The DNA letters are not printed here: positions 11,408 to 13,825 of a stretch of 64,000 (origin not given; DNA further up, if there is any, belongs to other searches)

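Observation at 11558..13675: GmrSD-like (DUF262 + DUF1524) nuclease fused to a C-terminal AlbA_2/Schlafen-like domain, embedded between helicase and methylase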

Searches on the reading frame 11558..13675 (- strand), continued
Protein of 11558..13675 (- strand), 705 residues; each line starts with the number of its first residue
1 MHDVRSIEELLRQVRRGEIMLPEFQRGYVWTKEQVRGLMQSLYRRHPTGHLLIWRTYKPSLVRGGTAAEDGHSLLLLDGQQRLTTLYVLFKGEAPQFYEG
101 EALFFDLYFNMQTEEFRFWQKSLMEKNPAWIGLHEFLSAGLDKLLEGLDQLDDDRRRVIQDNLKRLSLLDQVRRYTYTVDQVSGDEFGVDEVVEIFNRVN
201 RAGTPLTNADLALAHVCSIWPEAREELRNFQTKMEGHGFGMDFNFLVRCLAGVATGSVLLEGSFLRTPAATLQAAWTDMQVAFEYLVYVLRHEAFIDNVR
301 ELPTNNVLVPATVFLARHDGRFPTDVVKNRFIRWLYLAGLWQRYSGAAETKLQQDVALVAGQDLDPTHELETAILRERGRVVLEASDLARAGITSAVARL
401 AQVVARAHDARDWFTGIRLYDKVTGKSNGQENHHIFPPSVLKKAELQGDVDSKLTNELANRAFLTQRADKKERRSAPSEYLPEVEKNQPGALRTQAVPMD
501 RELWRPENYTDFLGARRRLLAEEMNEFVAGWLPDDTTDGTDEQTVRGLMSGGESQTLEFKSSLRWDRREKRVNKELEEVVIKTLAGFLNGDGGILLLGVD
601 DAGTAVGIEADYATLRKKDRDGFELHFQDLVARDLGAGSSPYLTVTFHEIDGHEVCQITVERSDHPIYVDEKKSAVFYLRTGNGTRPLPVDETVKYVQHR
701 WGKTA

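Call 19: search_solved_structures(query=window:11558-13675:-, max_evalue=1, show_alignments=3)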
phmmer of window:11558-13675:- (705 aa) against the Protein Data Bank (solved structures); distinct sequences matched with E-value up to 1: 2.
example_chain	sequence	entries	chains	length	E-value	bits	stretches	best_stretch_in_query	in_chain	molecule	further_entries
7p9k_A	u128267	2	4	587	1.7e-13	53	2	128-381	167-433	DUF262 domain-containing protein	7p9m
5yd0_A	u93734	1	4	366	0.98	10.9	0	553-605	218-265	Schlafen 8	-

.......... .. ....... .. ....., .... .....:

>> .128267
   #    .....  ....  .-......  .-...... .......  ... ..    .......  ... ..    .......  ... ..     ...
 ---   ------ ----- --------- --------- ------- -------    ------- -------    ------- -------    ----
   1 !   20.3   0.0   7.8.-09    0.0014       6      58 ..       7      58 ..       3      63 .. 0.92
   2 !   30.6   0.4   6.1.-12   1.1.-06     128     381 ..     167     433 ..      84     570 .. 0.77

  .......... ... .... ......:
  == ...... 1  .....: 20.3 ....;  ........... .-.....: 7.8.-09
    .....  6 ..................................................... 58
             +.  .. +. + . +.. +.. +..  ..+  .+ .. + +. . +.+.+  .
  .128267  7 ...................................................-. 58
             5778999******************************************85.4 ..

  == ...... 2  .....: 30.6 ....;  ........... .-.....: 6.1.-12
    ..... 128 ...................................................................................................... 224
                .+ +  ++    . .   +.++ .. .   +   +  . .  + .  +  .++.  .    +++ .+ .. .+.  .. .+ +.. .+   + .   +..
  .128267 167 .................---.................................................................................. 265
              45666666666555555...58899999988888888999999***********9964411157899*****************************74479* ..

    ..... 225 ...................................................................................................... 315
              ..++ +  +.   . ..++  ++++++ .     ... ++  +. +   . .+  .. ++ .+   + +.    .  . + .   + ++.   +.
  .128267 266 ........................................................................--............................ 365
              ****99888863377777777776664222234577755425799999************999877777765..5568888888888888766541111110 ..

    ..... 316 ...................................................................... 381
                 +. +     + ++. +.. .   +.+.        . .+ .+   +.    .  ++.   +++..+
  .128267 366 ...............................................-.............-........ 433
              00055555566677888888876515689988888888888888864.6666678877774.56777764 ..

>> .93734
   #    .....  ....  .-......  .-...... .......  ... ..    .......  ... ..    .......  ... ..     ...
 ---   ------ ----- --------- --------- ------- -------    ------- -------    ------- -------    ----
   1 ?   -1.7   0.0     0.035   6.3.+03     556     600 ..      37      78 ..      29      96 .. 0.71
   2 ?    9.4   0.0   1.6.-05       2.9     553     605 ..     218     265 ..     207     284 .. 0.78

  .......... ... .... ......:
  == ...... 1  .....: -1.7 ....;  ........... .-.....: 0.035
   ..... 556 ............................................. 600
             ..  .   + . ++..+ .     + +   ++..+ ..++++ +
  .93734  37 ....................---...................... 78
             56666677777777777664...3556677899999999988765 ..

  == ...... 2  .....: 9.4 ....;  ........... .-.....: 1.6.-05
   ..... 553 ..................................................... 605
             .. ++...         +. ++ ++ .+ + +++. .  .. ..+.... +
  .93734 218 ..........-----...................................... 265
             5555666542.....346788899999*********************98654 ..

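Call 24: find_encoding_contigs(protein=P0001, flank=10000, max_places=3)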
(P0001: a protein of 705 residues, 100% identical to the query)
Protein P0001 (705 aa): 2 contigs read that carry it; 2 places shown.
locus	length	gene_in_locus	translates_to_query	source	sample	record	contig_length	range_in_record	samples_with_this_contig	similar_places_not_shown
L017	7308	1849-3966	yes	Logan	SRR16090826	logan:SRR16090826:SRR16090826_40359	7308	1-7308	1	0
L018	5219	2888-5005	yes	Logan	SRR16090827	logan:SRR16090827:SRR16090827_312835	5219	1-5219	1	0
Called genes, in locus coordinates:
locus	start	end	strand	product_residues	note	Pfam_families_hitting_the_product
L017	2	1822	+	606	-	?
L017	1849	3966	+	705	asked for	PF03235:GmrSD_N, PF04326:SLFN_AlbA_2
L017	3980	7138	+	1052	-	PF06634:DUF1156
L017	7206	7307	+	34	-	?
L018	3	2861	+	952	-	?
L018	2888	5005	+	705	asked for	PF03235:GmrSD_N, PF04326:SLFN_AlbA_2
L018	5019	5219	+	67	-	?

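Call 25: list_cluster_members(proteins=[P0001, P0024, P0091, P0050])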
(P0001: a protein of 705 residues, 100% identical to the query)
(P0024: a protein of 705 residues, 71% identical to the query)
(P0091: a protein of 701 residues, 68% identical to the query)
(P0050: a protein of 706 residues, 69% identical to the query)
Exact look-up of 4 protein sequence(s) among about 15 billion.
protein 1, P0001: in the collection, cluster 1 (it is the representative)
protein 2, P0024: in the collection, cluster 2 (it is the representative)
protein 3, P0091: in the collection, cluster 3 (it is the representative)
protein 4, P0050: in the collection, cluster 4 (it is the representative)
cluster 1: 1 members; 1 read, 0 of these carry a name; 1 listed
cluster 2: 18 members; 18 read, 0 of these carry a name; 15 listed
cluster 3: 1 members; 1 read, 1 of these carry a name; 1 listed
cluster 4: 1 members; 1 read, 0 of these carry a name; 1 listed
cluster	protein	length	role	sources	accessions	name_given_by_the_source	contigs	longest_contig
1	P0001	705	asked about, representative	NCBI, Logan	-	-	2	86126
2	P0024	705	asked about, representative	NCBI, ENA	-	-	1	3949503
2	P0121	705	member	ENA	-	-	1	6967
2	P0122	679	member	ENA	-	-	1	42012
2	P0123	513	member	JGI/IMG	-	-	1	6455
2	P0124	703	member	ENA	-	-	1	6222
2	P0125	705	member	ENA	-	-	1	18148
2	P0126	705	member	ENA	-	-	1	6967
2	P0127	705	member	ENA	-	-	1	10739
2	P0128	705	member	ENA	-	-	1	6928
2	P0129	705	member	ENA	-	-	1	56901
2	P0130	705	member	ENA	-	-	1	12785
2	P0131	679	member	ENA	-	-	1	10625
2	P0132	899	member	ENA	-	-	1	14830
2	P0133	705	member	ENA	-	-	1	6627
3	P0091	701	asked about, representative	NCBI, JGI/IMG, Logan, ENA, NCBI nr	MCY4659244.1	MAG: DUF262 domain-containing protein [Acidobacteria bacterium] | DUF262 domain-containing protein [Acidobacteriota bacterium]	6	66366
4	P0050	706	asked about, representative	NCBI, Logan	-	-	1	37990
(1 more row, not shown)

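Call 27: search_protein_families(library=pfam, proteins=[L003:13-3816:+, L003:3826-6147:+, L003:6126-7580:+, L003:8001-8927:+, L003:12113-12628:+, L003:12613-13605:+, L003:13828-15504:+, L006:8668-9858:+, L006:13866-15005:+, L006:15083-16744:+], max_evalue=0.001)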
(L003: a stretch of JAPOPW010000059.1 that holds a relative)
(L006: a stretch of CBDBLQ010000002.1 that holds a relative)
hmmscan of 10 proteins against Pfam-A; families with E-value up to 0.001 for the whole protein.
L003:13-3816:+ (1267 aa): 0 families

L003:3826-6147:+ (773 aa): 0 families

L003:6126-7580:+ (484 aa): 0 families

L003:8001-8927:+ (308 aa): 1 family
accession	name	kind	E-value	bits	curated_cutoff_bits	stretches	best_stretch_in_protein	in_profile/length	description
PF05685.18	Uma2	-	4.9e-16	59.1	27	2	152-251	2-105/172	Putative restriction endonuclease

L003:12113-12628:+ (171 aa): 0 families

L003:12613-13605:+ (330 aa): 0 families

L003:13828-15504:+ (558 aa): 2 families
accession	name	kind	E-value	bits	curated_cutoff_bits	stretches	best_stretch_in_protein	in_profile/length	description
PF13416.11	SBP_bac_8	-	1.6e-22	81.1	27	1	176-476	2-267/279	Bacterial extracellular solute-binding protein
PF01547.30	SBP_bac_1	-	3.3e-22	80.3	26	1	169-456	6-304/307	Bacterial extracellular solute-binding protein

L006:8668-9858:+ (396 aa): 2 families
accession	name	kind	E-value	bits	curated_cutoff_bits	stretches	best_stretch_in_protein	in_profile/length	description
PF13378.12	MR_MLE_C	-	9.7e-20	71.7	29.4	1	179-372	2-204/219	Enolase C-terminal domain-like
PF02746.21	MR_MLE_N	-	0.00024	21.8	22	1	100-159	61-117/117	Mandelate racemase / muconate lactonizing enzyme, N-terminal domain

L006:13866-15005:+ (379 aa): 1 family
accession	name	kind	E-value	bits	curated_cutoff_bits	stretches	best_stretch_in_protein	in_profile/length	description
PF00248.27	Aldo_ket_red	-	1.5e-55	188.8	24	1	70-369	2-284/291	Aldo/keto reductase family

L006:15083-16744:+ (553 aa): 1 family
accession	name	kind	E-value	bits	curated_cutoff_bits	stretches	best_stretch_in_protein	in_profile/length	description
PF00496.27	SBP_bac_5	-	1.7e-75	254.9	32.4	1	87-464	2-365/368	Bacterial extracellular solute-binding proteins, family 5 Middle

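Call 28: search_protein_families(library=pfam, proteins=[L008:7528-8535:+, L008:8647-9837:+, L008:12997-14004:+, L009:567-1946:-, L009:5049-6044:+, L009:7151-8863:+, L014:5476-6642:+, L014:6844-8028:+, L014:8101-9642:+, L014:13158-14252:-], max_evalue=0.001)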
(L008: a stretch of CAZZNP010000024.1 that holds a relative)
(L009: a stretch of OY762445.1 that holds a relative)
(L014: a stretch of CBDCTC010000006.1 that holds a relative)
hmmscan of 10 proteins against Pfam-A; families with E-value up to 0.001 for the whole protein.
L008:7528-8535:+ (335 aa): 2 families
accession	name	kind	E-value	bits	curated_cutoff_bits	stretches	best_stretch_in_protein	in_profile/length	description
PF13378.12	MR_MLE_C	-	6.1e-33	114.8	29.4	1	118-324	4-219/219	Enolase C-terminal domain-like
PF02746.21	MR_MLE_N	-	9.7e-06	26.2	22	1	15-91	31-113/117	Mandelate racemase / muconate lactonizing enzyme, N-terminal domain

L008:8647-9837:+ (396 aa): 2 families
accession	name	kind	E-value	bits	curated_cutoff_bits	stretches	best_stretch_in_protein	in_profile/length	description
PF13378.12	MR_MLE_C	-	1.4e-18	67.9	29.4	1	179-372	2-204/219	Enolase C-terminal domain-like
PF02746.21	MR_MLE_N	-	0.00046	20.8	22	1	101-159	62-117/117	Mandelate racemase / muconate lactonizing enzyme, N-terminal domain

L008:12997-14004:+ (335 aa): 3 families
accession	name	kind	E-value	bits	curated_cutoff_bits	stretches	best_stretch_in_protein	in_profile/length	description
PF22725.1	GFO_IDH_MocA_C3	-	2.3e-23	83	27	1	133-248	2-123/124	GFO/IDH/MocA C-terminal domain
PF01408.29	GFO_IDH_MocA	-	3.2e-22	79.9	24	1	6-121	2-117/120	Oxidoreductase family, NAD-binding Rossmann fold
PF02894.22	GFO_IDH_MocA_C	-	2.1e-07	31.4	22.9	1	139-317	4-206/218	Oxidoreductase family, C-terminal alpha/beta domain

L009:567-1946:- (459 aa): 0 families

L009:5049-6044:+ (331 aa): 3 families
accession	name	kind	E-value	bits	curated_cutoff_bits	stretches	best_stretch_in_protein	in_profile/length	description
PF01408.29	GFO_IDH_MocA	-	2.6e-25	89.9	24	1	7-123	1-117/120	Oxidoreductase family, NAD-binding Rossmann fold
PF22725.1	GFO_IDH_MocA_C3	-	1.8e-21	76.9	27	1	135-250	2-123/124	GFO/IDH/MocA C-terminal domain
PF02894.22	GFO_IDH_MocA_C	-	1.2e-05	25.7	22.9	1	140-251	3-128/218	Oxidoreductase family, C-terminal alpha/beta domain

L009:7151-8863:+ (570 aa): 1 family
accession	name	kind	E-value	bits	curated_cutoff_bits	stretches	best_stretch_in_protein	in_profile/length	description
PF00496.27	SBP_bac_5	-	7.9e-74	249.4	32.4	1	104-481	2-365/368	Bacterial extracellular solute-binding proteins, family 5 Middle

L014:5476-6642:+ (388 aa): 1 family
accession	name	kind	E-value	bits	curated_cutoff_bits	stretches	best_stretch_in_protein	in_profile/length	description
PF01266.30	DAO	-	5.7e-61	207.4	27.9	1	7-354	2-353/353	FAD dependent oxidoreductase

L014:6844-8028:+ (394 aa): 2 families
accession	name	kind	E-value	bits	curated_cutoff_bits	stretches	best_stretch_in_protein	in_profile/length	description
PF10604.15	Polyketide_cyc2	-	1.5e-12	48.4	27.4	1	251-391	2-142/142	Polyketide cyclase / dehydrase and lipid transport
PF03364.25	Polyketide_cyc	-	0.00042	21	23.4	1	259-381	1-120/126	Polyketide cyclase / dehydrase and lipid transport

L014:8101-9642:+ (513 aa): 7 families
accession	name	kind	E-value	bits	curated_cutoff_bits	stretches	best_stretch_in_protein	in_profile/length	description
PF01078.27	Mg_chelatase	-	4.7e-93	310.7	20.3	1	199-405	1-206/207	Magnesium chelatase, subunit ChlI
PF13541.12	ChlI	-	8.9e-44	148.7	27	1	20-140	1-120/121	Subunit ChlI of Mg-chelatase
PF13335.12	Mg_chelatase_C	-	2e-31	108.9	26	1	413-508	2-94/94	Magnesium chelatase, subunit ChlI C-terminal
PF07728.20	AAA_5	-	9.5e-09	35.8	22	1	305-359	66-125/139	AAA domain (dynein-related subfamily)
PF00158.32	Sigma54_activat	-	5e-05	23.5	20.2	0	209-335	11-123/168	Sigma-54 interaction domain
PF00493.29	MCM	-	7.1e-05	22.5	23.3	0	298-363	114-178/224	MCM P-loop domain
PF05496.18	RuvB_N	-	0.00038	20.7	27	0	201-239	7-52/159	Holliday junction DNA helicase RuvB P-loop domain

L014:13158-14252:- (364 aa): 3 families
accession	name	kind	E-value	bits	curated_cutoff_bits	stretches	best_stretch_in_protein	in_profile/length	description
PF03600.22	CitMHS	-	2.9e-46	158.6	31.9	1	57-246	1-191/336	Citrate transporter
PF00939.25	Na_sulph_symp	-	1.4e-08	34.6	27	1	135-238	365-466/472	Sodium:sulfate symporter transmembrane region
PF02080.26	TrkA_C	-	4.2e-08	33.4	27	1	260-328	1-68/71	TrkA-C domain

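Call 43: predict_structure(alignment_id=A1)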
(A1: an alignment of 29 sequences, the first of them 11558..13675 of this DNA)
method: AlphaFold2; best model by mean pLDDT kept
length: 705 residues; sequences in the alignment: 29
mean_pLDDT: 69.4   pTM: 0.60
mean pLDDT of the five models: 69.4, 66.2, 58.1, 51.0, 48.2
residues with pLDDT >= 90: 82; 70-90: 336; 50-70: 126; < 50: 161
segments of 3 or more residues with pLDDT < 50: 1-107, 174-188, 198-204, 347-353, 355-358, 425-428, 448-450, 535-538, 703-705
pLDDT, mean of each block of 10 residues (from residue 1): 36 37 30 40 35 30 33 33 29 30 49 64 78 70 85 88 81 39 38 49 53 62 77 88 83 78 70 91 93 85 76 87 83 81 58 48 64 63 77 76 81 70 50 75 66 56 65 76 80 82 87 87 85 55 80 89 90 91 93 92 91 88 89 86 84 90 85 82 81 73 46
secondary structure, 60 per line:
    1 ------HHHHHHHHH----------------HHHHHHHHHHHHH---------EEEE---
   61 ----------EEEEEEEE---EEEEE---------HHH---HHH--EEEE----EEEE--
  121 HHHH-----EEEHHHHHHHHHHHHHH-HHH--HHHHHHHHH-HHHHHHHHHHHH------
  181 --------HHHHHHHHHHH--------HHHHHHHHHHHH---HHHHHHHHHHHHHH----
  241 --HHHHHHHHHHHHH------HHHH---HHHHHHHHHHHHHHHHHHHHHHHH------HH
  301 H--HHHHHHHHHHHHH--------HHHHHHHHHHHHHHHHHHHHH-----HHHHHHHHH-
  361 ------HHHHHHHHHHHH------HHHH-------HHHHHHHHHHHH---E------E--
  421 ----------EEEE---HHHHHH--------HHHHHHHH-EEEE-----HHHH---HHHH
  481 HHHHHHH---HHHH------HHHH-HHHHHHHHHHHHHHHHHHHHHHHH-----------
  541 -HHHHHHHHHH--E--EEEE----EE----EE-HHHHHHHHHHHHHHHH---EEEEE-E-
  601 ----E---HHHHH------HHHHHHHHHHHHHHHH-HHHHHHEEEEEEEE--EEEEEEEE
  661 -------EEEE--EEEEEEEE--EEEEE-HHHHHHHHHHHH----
elements in order (helices of 4 or more, strands of 3 or more residues): H7-15 H32-44 E54-57 E71-78 E82-86 E107-110 E115-118 H121-124 E130-132 H133-146 H153-161 H163-174 H189-199 H208-219 H223-236 H243-255 H262-265 H269-292 H304-316 H325-345 H351-359 H367-378 H385-388 H396-407 E431-434 H438-443 H452-459 E461-464 H470-473 H477-487 H491-494 H501-504 H506-529 H542-551 E557-560 H574-589 E593-597 H609-613 H620-635 H637-642 E643-650 E653-660 E668-671 E674-681 E684-688 H690-701

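Call 49: fold_search(model_id=the predicted structure, library=pdb)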
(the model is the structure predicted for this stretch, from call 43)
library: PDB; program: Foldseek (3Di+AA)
matches with E <= 10: 72; with E <= 0.001: 3
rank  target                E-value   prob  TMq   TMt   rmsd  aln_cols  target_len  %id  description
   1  7p9k_A                2.0e-10  1.00  0.33  0.39  19.6       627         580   18  BrxU, GmrSD-family Type IV restriction enzyme (released 2021-12-08)
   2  3lmm_A                4.5e-04  1.00  0.17  0.24   5.0       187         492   20  Crystal Structure of the DIP2311 protein from Corynebacterium diphtheriae, Northeast Structural Genomics Consortium Ta (released 2010-02-16)
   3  3lmm_C                5.2e-04  1.00  0.16  0.24   3.6       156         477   20  Crystal Structure of the DIP2311 protein from Corynebacterium diphtheriae, Northeast Structural Genomics Consortium Ta (released 2010-02-16)
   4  3lmm_D                1.1e-03  1.00  0.18  0.22   5.0       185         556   20  Crystal Structure of the DIP2311 protein from Corynebacterium diphtheriae, Northeast Structural Genomics Consortium Ta (released 2010-02-16)
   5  3lmm_B                1.6e-03  1.00  0.16  0.20   3.7       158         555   20  Crystal Structure of the DIP2311 protein from Corynebacterium diphtheriae, Northeast Structural Genomics Consortium Ta (released 2010-02-16)
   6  5yd0_C                2.8e-03  1.00  0.13  0.27   9.6       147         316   22  Crystal structure of Schlafen 13 (SLFN13) N'-domain (released 2018-03-28)
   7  7q3z_B                4.3e-03  1.00  0.13  0.28   9.4       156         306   19  DNA/RNA binding protein (released 2022-01-26)
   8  9nyy_B                4.3e-03  1.00  0.15  0.13   9.5       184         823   20  Nucleic acid bound human SLFN14, State 1 (released 2025-07-09)
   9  9uie_B                4.7e-03  1.00  0.14  0.12   9.6       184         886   18  Electronic microscopy structure of human schlafen14-E211A dimer in complex with dsRNA (released 2025-08-06)
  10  5yd0_D                4.7e-03  1.00  0.13  0.25   9.1       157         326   20  Crystal structure of Schlafen 13 (SLFN13) N'-domain (released 2018-03-28)
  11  7q3z_A                5.4e-03  1.00  0.13  0.27   9.3       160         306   18  DNA/RNA binding protein (released 2022-01-26)
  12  7zep_A                5.9e-03  1.00  0.13  0.12   9.8       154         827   16  Human SLFN11 E209A dimer (released 2022-09-28)
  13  7fex                  7.1e-03  1.00  0.13  0.26   9.6       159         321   18  Crystal structure of Sus scrofa Schlafen11 N-terminal domain (2.69 A) (released 2023-06-07)
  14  9nyy_A                7.4e-03  1.00  0.15  0.13  10.3       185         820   20  Nucleic acid bound human SLFN14, State 1 (released 2025-07-09)
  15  7cux_F                8.9e-03  1.00  0.13  0.29   9.5       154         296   19  Crystal structure of human Schlafen 5 N'-terminal domain (SLFN5-N) involved in ssRNA cleaving and DNA binding (released 2021-08-25)
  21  9jfl_A                1.2e-02  0.85  0.22  0.25  17.0       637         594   12  Molecular basis of the phosphorothioation-sensing antiphage defence system DndBCDE-DndI (released 2024-12-11)
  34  8ghn_D                1.6e+00  0.03  0.10  0.06  22.6       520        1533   11  Composite model of the yeast Hir Complex with Asf1/H3/H4 (released 2024-07-17)
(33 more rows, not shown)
